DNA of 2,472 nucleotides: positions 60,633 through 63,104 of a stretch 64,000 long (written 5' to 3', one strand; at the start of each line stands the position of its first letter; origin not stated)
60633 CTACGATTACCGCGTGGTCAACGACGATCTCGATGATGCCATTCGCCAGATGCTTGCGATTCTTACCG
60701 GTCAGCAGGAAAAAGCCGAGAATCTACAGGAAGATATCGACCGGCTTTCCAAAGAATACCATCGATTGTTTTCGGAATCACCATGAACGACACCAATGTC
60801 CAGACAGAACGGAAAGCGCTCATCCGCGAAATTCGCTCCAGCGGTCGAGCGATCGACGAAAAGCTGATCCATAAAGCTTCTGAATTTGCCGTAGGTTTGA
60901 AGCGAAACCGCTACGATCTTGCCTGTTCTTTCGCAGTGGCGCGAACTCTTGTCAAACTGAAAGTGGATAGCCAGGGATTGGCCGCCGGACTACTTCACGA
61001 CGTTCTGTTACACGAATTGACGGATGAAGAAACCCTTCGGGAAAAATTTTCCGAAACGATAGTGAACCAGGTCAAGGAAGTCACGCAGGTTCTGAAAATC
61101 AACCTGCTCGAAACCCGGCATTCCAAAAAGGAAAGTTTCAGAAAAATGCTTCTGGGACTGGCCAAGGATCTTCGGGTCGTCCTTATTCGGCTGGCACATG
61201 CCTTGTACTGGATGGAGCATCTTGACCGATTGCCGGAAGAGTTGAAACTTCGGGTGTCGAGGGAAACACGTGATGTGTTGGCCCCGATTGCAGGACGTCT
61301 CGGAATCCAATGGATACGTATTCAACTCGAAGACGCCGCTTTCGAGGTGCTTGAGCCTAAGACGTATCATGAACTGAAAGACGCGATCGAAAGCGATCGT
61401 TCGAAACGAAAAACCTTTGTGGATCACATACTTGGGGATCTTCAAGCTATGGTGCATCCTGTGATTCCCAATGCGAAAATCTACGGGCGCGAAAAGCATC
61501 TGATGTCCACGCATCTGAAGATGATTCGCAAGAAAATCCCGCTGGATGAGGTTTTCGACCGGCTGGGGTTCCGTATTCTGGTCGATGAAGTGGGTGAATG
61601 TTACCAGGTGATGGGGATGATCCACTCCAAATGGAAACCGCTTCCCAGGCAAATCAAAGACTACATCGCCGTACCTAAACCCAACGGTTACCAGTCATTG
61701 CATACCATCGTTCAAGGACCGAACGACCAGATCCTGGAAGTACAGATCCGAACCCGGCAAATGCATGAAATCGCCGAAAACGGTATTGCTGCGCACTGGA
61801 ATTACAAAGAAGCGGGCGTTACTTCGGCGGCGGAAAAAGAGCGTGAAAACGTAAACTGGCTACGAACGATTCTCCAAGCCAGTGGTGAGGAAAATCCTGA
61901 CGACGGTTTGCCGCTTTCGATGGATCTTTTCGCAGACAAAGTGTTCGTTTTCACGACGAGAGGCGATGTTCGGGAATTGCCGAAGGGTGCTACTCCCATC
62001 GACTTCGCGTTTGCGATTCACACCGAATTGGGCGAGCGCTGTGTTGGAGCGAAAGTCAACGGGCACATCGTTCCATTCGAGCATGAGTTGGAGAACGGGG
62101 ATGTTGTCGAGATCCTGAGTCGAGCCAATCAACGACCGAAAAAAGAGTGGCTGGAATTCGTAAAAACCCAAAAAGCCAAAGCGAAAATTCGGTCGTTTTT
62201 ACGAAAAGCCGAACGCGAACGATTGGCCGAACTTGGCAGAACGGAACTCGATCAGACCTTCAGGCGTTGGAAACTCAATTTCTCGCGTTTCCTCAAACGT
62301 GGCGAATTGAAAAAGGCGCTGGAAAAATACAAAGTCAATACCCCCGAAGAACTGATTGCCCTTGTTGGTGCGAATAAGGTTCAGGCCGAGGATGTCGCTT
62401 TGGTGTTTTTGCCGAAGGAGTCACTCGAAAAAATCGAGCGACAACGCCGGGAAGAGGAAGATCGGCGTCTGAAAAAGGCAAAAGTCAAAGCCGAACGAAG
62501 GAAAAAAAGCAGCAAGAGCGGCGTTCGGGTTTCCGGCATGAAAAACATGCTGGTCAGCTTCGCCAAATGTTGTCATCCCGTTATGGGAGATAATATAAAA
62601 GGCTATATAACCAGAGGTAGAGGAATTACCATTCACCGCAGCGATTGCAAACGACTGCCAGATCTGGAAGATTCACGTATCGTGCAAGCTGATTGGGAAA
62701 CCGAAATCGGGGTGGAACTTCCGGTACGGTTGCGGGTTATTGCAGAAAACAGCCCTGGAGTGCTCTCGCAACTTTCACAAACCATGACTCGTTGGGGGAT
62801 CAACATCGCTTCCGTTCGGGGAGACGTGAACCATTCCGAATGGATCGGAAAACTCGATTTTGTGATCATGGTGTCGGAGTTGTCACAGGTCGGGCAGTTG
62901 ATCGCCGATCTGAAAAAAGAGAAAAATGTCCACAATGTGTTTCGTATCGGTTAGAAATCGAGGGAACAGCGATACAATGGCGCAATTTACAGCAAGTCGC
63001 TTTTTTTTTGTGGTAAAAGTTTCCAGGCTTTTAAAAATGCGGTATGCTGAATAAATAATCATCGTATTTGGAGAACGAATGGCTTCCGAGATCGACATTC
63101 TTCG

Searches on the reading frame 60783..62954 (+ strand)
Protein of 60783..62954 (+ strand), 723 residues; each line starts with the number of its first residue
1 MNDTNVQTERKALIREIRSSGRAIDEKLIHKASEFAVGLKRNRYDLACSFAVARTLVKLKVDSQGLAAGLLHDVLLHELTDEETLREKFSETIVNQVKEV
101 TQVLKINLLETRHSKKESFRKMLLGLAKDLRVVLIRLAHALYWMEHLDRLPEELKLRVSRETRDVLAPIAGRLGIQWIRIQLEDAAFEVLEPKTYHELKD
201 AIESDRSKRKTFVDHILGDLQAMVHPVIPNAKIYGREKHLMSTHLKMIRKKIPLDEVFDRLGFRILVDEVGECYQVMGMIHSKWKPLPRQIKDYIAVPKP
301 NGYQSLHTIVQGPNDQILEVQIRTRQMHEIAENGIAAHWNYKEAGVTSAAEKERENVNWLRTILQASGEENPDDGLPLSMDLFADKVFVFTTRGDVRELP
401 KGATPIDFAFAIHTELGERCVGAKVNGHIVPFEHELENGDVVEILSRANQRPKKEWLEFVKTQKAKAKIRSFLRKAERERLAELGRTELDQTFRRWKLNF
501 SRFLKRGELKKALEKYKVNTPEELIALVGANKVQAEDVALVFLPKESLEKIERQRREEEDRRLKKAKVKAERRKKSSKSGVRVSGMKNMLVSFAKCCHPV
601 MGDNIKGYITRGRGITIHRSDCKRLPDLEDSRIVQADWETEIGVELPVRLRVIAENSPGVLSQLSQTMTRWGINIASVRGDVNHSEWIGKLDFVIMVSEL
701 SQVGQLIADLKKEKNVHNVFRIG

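Call 65: search_protein_families(library=pfam, proteins=[window:60783-62954:+], max_evalue=0.00001)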
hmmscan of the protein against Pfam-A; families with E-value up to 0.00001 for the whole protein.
window:60783-62954:+ (723 aa): 7 families
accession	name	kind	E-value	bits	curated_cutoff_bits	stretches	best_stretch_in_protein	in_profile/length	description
PF04607.23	RelA_SpoT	-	7.6e-40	136.2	27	1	235-344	1-111/113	Region found in RelA / SpoT proteins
PF13328.12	HD_4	-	3.5e-28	98.7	27.2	1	50-175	25-155/156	HD domain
PF02824.27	TGS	-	2.8e-23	82.2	22.2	1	387-445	1-59/60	TGS domain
PF19296.4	RelA_AH_RIS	-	4.1e-20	73.1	23.8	1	459-631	3-181/185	RelA/SpoT, AH and RIS domains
PF13291.12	ACT_4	-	2.3e-10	41.4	27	1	646-721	5-80/80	ACT domain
PF01842.31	ACT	-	3.4e-06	27.2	27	0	649-713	2-64/66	ACT domain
PF22629.2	ACT_AHAS_ss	-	5.9e-06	26.8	27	0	650-717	1-66/67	AHAS small subunit-like ACT domain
